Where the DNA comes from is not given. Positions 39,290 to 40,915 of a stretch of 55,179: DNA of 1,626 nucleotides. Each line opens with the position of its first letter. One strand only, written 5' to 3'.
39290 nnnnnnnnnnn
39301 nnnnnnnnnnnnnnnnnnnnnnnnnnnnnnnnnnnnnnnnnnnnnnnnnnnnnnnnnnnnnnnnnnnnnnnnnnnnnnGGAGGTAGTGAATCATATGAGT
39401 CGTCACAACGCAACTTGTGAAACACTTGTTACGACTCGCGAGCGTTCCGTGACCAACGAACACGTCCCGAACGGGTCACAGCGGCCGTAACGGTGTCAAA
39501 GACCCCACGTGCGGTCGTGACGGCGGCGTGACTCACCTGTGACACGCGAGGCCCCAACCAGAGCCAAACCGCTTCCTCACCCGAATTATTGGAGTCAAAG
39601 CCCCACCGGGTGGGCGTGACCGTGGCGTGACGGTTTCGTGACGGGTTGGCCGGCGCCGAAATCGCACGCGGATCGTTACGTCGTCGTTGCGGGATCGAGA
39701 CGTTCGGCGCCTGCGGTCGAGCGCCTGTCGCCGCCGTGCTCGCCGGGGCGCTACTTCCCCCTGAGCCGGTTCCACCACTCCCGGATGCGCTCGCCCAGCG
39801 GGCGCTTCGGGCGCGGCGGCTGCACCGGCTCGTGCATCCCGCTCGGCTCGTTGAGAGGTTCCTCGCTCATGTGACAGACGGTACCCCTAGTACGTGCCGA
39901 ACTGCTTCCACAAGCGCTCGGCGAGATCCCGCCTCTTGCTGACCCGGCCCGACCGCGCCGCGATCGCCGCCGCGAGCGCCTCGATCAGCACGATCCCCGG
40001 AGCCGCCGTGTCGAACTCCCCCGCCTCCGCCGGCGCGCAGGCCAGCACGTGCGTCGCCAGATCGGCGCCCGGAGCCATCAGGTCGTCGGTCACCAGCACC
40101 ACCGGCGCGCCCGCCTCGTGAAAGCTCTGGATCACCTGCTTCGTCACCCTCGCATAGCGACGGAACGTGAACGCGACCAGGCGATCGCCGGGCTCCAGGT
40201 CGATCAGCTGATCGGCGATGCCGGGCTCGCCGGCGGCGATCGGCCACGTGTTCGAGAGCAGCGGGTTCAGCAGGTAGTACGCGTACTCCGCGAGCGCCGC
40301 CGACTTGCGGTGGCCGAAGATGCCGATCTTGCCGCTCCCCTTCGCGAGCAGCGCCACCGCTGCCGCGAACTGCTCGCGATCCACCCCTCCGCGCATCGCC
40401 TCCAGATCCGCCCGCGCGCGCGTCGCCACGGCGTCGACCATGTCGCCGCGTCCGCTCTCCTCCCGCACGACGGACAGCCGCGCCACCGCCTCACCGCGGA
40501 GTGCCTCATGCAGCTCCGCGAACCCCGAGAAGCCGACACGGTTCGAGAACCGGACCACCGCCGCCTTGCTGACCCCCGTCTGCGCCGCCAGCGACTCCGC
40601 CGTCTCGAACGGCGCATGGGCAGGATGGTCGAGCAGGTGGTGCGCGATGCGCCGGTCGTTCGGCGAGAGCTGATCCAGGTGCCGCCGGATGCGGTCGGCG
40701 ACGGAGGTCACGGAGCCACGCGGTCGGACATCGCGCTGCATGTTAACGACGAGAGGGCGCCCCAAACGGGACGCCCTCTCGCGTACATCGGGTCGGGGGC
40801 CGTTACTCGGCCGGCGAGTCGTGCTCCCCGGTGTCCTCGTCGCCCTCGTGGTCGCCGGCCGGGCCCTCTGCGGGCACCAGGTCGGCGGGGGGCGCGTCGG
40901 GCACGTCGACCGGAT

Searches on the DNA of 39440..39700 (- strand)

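Call 50: search_dna_similar(query=window:39440-39700:-, collection=plasmids, mode=distant, max_evalue=0.01, max_rows=15)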
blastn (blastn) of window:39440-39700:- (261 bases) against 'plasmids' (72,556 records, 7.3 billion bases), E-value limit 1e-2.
No match.

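Call 51: search_dna_similar(query=window:39440-39700:-, collection=phages, mode=distant, max_evalue=0.01, max_rows=15)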
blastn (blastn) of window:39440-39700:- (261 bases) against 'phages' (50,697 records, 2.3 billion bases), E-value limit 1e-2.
No match.
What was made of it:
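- On Plasmid or phage iteron origin, or parC-type centromere: No blastn match in plasmids or phages (calls 50, 51).
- Closest known: parC centromere of plasmid R1. Different: Here there are dozens of chromosomal loci with no partition genes nearby, and no plasmid or phage match (calls 50, 51).
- Tried and rejected: No match (calls 50, 51).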

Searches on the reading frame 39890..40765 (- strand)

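Call 19: search_protein_families(library=pfam, proteins=[window:39890-40765:-], max_evalue=0.001)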
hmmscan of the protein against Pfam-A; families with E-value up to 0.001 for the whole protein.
window:39890-40765:- (292 aa): 2 families
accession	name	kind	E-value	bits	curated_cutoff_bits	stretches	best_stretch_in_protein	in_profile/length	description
PF01418.23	HTH_6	-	5.4e-15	55.6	28.3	1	22-92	3-73/77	Helix-turn-helix domain, rpiR family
PF01380.27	SIS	-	2.6e-07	31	25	1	144-248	5-109/131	SIS domain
